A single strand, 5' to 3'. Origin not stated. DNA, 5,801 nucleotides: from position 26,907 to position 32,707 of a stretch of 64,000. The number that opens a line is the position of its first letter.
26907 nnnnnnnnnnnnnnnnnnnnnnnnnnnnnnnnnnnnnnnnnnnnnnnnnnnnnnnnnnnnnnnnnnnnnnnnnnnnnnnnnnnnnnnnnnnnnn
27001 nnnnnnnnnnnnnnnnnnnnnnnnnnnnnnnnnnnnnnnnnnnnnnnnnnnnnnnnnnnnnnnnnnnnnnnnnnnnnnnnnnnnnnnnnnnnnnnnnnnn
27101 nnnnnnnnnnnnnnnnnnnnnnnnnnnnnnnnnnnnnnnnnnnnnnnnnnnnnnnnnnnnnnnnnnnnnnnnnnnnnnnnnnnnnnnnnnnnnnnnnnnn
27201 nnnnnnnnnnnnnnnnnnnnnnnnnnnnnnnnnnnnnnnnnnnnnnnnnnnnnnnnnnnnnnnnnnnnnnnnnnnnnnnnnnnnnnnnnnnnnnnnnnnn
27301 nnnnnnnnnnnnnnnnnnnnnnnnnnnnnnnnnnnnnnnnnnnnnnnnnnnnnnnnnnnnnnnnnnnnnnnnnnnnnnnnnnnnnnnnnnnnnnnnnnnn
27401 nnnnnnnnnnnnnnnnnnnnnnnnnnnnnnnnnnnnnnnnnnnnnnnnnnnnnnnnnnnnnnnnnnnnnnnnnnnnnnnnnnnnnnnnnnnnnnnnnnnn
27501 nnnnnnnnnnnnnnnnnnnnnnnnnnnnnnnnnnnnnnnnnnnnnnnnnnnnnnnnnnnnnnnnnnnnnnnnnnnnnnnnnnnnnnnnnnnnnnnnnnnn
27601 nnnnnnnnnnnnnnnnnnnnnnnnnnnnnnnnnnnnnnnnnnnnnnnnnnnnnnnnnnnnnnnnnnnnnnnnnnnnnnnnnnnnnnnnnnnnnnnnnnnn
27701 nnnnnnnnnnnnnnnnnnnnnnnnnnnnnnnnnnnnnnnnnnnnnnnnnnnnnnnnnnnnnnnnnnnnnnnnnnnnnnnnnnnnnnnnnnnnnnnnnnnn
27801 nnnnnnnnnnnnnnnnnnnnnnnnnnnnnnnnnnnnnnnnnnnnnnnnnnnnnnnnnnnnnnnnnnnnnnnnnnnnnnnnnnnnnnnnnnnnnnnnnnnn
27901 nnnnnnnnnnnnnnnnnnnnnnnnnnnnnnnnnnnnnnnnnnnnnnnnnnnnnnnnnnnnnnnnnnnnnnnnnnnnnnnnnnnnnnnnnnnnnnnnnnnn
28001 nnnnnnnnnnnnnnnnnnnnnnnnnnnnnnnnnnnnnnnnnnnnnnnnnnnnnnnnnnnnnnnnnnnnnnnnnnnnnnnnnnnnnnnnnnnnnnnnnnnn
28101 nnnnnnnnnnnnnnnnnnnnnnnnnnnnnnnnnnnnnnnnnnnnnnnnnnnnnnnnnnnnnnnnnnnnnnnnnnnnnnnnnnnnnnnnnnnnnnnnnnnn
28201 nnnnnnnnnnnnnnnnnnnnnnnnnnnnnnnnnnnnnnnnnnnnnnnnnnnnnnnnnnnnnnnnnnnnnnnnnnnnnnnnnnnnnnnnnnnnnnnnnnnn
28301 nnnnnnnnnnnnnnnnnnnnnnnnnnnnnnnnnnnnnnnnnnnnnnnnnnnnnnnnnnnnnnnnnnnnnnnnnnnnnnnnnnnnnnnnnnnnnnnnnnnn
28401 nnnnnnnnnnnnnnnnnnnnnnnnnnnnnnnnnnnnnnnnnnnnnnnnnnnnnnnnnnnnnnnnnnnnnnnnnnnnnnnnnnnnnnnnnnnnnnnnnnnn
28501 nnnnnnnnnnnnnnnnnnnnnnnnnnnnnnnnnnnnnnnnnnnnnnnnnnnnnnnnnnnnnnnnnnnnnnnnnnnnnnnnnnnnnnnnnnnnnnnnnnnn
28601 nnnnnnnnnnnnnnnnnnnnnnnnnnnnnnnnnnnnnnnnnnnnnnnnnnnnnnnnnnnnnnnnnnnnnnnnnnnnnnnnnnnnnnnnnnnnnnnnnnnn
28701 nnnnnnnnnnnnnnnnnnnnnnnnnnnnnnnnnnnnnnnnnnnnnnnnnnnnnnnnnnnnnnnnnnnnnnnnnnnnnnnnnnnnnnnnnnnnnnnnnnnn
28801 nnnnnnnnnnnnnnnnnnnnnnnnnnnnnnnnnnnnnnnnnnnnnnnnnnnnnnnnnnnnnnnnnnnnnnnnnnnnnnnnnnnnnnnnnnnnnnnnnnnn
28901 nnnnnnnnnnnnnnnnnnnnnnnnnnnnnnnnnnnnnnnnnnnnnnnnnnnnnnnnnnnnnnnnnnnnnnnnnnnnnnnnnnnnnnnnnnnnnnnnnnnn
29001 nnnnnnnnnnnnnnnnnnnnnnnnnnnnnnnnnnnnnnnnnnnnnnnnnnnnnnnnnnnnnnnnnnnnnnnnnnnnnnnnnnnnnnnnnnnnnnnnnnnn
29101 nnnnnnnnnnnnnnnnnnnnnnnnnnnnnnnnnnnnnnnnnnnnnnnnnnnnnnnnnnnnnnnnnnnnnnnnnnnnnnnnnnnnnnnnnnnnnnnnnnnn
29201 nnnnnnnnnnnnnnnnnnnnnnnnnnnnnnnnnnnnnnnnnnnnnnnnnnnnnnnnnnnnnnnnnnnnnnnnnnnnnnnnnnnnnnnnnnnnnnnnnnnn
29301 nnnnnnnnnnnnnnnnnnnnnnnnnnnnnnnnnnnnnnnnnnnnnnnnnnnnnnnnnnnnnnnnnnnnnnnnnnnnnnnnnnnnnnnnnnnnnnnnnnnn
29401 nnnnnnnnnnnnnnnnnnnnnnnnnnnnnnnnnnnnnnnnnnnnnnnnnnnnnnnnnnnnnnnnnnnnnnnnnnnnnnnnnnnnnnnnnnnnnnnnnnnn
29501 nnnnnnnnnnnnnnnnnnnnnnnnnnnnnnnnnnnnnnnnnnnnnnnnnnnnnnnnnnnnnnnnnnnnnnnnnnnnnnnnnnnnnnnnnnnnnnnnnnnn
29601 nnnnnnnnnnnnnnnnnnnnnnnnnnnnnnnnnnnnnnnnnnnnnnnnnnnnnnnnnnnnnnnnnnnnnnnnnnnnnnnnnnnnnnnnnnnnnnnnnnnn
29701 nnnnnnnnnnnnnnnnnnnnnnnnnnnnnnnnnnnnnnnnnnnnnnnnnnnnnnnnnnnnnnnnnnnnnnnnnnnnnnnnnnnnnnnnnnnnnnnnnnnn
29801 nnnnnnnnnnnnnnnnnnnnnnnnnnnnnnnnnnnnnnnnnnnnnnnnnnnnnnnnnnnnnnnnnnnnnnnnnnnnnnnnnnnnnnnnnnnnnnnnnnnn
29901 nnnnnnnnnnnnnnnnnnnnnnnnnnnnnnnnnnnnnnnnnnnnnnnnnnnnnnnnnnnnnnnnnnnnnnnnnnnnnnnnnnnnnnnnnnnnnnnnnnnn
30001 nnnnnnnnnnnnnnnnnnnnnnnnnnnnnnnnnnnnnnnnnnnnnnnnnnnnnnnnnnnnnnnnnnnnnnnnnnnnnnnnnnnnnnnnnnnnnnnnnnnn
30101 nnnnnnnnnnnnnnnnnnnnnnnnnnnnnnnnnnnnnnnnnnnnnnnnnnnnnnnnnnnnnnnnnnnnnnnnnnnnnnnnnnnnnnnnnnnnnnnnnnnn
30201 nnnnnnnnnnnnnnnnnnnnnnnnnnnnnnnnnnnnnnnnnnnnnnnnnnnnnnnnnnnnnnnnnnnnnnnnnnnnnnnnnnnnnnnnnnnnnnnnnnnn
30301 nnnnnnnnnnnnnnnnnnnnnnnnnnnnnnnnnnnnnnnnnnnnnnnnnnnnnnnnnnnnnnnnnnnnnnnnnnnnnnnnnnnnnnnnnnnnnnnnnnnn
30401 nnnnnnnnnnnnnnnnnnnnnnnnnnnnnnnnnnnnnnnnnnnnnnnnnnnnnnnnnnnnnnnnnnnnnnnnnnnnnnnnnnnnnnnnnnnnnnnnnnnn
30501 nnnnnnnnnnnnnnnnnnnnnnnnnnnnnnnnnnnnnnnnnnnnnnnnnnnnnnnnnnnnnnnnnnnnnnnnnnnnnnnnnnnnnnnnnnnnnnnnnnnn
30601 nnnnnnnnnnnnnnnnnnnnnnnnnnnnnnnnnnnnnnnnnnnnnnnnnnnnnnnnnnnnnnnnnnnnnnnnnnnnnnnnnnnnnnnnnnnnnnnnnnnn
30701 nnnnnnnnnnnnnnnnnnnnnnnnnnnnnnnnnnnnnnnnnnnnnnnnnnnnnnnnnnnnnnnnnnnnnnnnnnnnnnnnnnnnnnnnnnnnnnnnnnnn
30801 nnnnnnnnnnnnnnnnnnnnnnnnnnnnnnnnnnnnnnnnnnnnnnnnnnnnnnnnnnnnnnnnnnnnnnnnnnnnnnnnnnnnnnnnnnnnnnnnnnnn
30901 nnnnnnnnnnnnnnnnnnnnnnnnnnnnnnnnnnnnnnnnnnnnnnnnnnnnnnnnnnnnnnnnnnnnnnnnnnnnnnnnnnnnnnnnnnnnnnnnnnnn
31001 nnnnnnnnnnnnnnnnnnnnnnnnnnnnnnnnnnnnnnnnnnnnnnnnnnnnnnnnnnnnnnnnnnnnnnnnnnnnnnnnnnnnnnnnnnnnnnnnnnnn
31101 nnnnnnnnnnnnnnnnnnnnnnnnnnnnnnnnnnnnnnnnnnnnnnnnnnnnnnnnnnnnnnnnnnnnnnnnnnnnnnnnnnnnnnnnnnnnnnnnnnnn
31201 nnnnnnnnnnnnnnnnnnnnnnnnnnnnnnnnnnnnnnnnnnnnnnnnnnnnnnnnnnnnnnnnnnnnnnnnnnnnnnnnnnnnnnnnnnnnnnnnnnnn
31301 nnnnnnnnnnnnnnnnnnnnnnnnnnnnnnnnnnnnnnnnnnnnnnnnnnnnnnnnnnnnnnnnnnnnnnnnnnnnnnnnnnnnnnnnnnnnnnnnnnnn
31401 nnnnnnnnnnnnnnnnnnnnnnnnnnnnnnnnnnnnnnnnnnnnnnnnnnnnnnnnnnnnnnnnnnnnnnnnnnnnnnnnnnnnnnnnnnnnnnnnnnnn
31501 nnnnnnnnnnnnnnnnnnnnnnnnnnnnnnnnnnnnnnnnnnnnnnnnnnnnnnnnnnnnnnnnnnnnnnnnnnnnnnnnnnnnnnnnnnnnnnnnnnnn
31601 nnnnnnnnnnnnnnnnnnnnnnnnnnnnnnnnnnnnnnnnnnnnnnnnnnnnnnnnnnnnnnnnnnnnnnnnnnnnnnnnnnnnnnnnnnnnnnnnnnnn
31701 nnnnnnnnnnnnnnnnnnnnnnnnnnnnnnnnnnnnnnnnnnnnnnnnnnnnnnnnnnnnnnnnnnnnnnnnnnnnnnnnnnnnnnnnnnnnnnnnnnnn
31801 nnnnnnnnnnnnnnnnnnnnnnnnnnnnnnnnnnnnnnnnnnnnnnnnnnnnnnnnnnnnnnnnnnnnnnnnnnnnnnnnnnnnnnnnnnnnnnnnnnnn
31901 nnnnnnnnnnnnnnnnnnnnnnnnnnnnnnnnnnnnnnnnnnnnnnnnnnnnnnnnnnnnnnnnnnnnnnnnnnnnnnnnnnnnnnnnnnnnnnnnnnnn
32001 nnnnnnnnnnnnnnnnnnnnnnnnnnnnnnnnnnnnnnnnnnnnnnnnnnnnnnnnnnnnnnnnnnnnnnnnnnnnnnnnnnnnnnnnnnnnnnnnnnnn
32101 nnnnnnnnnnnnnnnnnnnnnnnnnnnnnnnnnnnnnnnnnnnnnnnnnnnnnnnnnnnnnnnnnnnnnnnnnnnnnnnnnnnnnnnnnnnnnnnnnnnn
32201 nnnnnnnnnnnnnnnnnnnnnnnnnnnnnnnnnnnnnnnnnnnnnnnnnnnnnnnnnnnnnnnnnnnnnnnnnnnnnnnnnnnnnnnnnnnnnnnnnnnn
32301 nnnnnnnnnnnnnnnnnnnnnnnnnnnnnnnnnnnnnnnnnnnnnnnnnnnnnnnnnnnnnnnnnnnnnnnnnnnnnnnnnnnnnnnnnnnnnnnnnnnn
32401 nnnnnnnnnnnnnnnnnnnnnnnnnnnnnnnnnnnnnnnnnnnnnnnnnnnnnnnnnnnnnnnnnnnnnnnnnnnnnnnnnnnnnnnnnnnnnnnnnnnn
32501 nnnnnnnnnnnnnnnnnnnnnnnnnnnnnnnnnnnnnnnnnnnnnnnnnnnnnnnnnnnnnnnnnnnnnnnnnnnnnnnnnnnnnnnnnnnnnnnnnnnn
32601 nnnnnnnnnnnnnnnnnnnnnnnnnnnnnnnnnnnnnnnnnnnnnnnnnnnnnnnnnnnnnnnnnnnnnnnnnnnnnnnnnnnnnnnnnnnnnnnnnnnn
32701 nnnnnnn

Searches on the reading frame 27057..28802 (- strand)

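Call 73: search_protein_families(library=pfam, proteins=[window:27057-28802:-], max_evalue=0.001)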
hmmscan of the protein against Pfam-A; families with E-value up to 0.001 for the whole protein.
window:27057-28802:- (581 aa): 3 families
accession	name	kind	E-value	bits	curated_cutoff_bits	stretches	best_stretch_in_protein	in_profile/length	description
PF07969.17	Amidohydro_3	-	1.6e-91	308.6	29.7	1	98-578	1-469/472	Amidohydrolase family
PF01979.26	Amidohydro_1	-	3.6e-14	53.2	25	1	263-568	42-326/345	Amidohydrolase family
PF22039.1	HUTI_composite_bact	-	0.00033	20.6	25.5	1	71-92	1-22/26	Imidazolonepropionase-like composite domain, bacteria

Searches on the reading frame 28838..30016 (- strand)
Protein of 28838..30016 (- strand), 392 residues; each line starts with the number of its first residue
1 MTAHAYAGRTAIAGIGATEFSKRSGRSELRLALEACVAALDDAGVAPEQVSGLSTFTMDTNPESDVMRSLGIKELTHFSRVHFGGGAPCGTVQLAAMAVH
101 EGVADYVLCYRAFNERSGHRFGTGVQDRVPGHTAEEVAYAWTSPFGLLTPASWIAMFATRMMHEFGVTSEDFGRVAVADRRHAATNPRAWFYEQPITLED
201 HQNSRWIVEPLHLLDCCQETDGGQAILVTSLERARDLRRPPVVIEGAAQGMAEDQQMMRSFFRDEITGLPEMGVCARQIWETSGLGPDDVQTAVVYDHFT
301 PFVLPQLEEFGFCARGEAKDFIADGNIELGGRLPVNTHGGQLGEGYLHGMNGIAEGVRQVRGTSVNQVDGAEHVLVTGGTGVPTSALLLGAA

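Call 73: search_protein_families(library=pfam, proteins=[window:28838-30016:-], max_evalue=0.001)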
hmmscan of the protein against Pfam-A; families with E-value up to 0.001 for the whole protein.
window:28838-30016:- (392 aa): 2 families
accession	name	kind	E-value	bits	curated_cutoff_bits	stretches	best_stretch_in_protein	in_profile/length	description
PF22691.2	Thiolase_C_1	-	4.8e-30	104.6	28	1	265-385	14-136/144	Thiolase C-terminal domain-like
PF00108.29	Thiolase_N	-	0.00019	21.3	26.4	1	23-214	18-229/260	Thiolase, N-terminal domain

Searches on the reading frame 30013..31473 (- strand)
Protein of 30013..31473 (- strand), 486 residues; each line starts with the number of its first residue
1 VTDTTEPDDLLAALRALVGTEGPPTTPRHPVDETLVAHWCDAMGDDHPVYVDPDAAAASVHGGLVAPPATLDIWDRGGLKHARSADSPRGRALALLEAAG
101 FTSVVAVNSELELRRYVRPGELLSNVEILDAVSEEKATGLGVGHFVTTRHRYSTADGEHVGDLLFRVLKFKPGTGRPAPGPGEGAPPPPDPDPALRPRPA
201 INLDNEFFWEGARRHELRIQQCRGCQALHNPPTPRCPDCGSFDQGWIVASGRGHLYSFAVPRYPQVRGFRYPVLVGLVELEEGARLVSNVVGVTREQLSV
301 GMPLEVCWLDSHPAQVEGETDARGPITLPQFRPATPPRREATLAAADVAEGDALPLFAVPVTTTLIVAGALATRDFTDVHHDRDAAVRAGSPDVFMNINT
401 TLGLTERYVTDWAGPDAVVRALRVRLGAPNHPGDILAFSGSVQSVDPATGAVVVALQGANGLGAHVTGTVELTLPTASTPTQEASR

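Call 73: search_protein_families(library=pfam, proteins=[window:30013-31473:-], max_evalue=0.001)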
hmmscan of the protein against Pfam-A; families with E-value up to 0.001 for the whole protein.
window:30013-31473:- (486 aa): 4 families
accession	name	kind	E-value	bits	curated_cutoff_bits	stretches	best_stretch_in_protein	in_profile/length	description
PF01796.24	OB_ChsH2_C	-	6e-16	58.6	27.1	1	246-308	1-64/65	ChsH2, C-terminal OB-fold domain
PF13452.11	FAS1_DH_region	-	2.6e-15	57.2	22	1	25-161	8-130/132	FAS1-like, dehydratase domain region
PF12172.15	zf-ChsH2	-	3.4e-10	40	23.2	1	209-243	1-35/37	ChsH2, rubredoxin-like zinc ribbon domain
PF01575.25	MaoC_dehydratas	-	1.8e-05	24.8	27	0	359-446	16-105/123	MaoC like domain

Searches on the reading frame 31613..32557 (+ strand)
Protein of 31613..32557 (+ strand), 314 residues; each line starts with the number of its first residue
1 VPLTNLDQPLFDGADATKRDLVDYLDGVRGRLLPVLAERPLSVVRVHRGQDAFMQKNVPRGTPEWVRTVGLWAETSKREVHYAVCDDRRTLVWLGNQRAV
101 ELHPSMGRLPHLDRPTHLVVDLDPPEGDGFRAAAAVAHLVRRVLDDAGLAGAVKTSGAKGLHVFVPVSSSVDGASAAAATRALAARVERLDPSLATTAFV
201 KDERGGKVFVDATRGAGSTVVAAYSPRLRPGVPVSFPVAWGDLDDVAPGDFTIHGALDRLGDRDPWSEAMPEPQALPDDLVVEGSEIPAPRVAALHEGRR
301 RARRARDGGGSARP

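Call 73: search_protein_families(library=pfam, proteins=[window:31613-32557:+], max_evalue=0.001)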
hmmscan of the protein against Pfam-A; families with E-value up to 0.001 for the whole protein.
window:31613-32557:+ (314 aa): 1 family
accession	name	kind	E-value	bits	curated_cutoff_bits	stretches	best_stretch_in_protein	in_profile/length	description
PF21686.3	LigD_Prim-Pol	-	2.2e-77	260.5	27.4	1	17-266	1-254/254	LigD, primase-polymerase domain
